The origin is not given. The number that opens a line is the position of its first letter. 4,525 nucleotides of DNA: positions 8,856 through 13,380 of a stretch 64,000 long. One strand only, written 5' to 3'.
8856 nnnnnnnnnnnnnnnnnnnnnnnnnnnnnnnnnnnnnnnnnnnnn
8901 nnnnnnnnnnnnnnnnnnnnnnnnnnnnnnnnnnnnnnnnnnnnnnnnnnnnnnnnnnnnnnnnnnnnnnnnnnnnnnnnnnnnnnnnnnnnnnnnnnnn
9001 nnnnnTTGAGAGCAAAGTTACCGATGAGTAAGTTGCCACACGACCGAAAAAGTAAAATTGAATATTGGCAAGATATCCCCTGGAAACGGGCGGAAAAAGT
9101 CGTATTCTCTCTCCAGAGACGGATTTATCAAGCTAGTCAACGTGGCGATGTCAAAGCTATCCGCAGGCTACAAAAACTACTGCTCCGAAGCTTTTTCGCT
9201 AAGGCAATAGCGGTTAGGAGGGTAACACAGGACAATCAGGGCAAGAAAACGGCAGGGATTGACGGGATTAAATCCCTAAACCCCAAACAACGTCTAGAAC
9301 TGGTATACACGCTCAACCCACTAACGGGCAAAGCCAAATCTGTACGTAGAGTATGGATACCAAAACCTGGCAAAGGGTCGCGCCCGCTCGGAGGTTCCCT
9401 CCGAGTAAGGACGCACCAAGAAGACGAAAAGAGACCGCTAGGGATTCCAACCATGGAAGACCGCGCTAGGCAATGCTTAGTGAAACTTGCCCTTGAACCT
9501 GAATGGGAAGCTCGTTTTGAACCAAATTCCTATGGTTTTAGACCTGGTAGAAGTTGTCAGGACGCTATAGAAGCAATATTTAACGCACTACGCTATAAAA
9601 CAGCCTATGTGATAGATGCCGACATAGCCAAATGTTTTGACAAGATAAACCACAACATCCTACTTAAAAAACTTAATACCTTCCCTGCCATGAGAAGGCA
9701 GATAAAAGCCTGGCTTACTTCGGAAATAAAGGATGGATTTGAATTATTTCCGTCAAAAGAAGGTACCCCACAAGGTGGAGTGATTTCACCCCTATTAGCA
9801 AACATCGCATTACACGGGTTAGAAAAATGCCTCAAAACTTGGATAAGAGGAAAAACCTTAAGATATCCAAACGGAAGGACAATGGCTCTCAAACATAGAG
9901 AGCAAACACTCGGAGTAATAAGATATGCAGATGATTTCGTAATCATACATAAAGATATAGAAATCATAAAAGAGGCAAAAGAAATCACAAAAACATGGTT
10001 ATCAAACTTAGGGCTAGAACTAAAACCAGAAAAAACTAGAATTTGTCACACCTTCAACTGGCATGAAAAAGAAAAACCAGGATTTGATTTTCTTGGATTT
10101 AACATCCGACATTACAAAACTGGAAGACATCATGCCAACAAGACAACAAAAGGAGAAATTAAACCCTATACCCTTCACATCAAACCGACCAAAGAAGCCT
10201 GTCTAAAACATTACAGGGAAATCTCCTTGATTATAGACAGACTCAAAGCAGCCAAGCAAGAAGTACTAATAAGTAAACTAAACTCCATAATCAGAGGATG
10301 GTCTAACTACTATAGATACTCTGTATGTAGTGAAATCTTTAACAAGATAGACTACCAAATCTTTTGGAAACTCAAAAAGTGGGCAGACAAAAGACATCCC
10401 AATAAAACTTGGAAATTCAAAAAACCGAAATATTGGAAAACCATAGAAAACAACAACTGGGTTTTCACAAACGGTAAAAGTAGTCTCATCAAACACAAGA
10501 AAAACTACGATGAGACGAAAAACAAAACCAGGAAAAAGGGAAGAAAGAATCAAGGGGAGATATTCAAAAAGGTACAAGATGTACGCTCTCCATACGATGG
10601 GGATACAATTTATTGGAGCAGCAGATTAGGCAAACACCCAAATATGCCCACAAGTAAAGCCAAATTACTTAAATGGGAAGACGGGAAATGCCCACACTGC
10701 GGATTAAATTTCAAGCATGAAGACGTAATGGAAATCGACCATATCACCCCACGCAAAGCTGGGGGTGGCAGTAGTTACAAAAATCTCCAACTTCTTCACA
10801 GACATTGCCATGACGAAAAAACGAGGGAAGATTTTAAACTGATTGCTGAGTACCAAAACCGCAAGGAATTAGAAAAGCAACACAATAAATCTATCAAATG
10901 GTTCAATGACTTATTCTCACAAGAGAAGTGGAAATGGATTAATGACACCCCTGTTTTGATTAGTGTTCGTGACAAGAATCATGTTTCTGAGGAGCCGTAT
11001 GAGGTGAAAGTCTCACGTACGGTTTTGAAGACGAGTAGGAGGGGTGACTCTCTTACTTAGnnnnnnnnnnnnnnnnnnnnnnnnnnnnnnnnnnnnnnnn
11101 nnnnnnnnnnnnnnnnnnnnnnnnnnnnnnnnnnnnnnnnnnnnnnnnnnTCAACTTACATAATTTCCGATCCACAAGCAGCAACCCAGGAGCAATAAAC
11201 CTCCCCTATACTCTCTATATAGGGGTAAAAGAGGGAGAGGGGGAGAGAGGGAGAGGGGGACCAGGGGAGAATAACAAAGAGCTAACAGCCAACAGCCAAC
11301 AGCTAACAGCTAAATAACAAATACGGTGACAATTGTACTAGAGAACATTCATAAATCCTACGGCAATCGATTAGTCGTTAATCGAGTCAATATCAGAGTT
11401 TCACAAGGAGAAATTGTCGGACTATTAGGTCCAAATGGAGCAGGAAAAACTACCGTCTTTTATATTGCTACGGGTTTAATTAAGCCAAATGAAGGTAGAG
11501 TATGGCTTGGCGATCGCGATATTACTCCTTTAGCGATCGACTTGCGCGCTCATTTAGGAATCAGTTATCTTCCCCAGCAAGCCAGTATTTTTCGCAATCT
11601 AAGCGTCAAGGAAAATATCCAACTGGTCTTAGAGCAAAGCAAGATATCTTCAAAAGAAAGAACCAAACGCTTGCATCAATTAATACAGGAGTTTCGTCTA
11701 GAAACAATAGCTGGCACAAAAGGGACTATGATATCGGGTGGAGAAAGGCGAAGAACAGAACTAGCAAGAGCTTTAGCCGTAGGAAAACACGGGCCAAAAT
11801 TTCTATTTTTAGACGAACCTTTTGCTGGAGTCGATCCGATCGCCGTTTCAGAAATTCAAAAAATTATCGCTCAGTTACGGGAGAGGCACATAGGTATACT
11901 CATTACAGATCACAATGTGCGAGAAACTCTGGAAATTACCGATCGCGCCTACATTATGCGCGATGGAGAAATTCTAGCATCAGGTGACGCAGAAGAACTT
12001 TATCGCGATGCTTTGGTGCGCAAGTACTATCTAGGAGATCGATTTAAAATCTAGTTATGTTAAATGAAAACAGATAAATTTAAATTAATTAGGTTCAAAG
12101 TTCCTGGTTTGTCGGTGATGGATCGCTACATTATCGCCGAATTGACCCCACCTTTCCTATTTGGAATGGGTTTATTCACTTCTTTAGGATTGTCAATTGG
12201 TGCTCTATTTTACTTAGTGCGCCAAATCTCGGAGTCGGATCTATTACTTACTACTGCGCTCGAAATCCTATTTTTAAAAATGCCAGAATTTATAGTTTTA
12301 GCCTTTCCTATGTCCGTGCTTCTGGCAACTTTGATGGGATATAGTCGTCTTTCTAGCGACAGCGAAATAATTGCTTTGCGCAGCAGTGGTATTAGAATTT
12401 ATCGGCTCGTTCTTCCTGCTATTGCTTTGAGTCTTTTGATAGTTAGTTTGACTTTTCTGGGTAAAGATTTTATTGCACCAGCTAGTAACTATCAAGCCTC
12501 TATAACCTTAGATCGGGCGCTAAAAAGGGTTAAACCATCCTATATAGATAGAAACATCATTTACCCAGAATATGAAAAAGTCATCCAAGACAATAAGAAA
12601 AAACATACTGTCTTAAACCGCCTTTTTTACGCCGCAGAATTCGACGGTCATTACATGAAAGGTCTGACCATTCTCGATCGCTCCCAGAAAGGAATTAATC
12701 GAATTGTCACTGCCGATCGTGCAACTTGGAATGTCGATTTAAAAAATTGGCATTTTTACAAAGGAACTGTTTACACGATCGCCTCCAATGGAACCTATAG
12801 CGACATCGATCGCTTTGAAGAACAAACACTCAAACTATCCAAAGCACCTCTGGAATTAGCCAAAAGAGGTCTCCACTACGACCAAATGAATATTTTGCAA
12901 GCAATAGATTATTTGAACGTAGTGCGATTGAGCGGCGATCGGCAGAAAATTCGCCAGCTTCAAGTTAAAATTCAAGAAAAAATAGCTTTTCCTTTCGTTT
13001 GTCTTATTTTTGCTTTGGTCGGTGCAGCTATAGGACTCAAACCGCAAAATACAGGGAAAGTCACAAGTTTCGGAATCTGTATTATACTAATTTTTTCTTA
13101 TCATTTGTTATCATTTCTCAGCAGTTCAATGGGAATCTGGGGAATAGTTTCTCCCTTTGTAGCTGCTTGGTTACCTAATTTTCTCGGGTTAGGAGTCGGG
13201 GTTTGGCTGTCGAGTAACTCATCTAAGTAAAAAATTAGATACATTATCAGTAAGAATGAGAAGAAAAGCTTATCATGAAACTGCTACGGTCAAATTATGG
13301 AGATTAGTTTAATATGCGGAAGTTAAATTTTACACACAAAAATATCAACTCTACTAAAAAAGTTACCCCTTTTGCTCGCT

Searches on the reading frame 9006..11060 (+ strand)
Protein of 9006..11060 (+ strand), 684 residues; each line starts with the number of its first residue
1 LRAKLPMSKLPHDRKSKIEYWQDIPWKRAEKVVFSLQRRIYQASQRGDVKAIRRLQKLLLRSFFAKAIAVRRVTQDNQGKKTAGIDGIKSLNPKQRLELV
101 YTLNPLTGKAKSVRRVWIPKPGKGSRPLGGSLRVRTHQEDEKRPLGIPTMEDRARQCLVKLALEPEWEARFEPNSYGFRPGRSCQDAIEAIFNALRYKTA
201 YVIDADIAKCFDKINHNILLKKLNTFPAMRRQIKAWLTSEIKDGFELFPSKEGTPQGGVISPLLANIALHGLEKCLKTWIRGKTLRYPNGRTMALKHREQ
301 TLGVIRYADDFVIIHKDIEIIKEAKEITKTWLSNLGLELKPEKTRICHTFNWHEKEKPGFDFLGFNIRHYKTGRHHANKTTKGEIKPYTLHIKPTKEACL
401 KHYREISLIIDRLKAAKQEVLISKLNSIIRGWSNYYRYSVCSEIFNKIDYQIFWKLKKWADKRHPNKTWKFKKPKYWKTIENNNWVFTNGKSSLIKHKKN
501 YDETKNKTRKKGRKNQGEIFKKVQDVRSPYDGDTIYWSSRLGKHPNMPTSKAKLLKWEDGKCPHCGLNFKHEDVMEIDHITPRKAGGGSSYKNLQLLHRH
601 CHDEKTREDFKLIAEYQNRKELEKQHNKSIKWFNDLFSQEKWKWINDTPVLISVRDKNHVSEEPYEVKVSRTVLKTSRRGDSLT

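Call 62: search_protein_families(library=pfam, proteins=[window:9006-11060:+], max_evalue=0.00001)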
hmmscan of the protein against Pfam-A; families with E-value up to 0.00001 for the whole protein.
window:9006-11060:+ (684 aa): 5 families
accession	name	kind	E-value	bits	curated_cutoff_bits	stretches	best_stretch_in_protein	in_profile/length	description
PF00078.32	RVT_1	-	2.4e-41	142.1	29.6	1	139-367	6-205/205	Reverse transcriptase (RNA-dependent DNA polymerase)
PF13655.11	RVT_N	-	4.9e-34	116.9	28.1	1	21-103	1-83/83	N-terminal domain of reverse transcriptase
PF08388.16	GIIM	-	3.6e-19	69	23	1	402-477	4-80/80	Group II intron, maturase-specific domain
PF01844.29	HNH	-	9.4e-13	48.5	21.4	1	562-607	1-46/47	HNH endonuclease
PF14279.12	HNH_5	-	9.4e-06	25.9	27.5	0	562-607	1-45/56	HNH endonuclease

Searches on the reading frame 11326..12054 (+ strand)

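Call 62: search_protein_families(library=pfam, proteins=[window:11326-12054:+], max_evalue=0.00001)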
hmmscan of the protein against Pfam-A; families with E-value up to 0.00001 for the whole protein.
window:11326-12054:+ (242 aa): 3 families
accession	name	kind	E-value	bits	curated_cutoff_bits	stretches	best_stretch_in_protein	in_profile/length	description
PF00005.33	ABC_tran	-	1.1e-29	104.2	25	1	19-167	2-137/137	ABC transporter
PF02463.25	SMC_N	-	1.2e-06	28.6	40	0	87-197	98-198/220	RecF/RecN/SMC N terminal domain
PF13304.12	AAA_21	-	5.4e-06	27.1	27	0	30-47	1-18/304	AAA domain, putative AbiEii toxin, Type IV TA system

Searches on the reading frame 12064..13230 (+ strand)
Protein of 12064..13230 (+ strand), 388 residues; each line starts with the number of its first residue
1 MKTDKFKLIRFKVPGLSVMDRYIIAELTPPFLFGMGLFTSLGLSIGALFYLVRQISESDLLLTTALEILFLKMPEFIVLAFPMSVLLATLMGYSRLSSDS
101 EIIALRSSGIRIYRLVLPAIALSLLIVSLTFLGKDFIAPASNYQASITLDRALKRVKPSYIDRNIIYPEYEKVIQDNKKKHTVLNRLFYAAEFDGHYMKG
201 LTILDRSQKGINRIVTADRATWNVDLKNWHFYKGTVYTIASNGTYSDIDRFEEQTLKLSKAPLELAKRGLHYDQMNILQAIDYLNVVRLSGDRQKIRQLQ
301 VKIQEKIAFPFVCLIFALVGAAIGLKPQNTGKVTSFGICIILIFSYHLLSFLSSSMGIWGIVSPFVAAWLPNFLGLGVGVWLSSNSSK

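Call 62: search_protein_families(library=pfam, proteins=[window:12064-13230:+], max_evalue=0.00001)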
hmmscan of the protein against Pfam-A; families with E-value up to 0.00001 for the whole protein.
window:12064-13230:+ (388 aa): 1 family
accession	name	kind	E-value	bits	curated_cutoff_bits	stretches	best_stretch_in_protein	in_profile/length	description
PF03739.19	LptF_LptG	-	1e-80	271.9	27.9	1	21-383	1-351/353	Lipopolysaccharide export system permease LptF/LptG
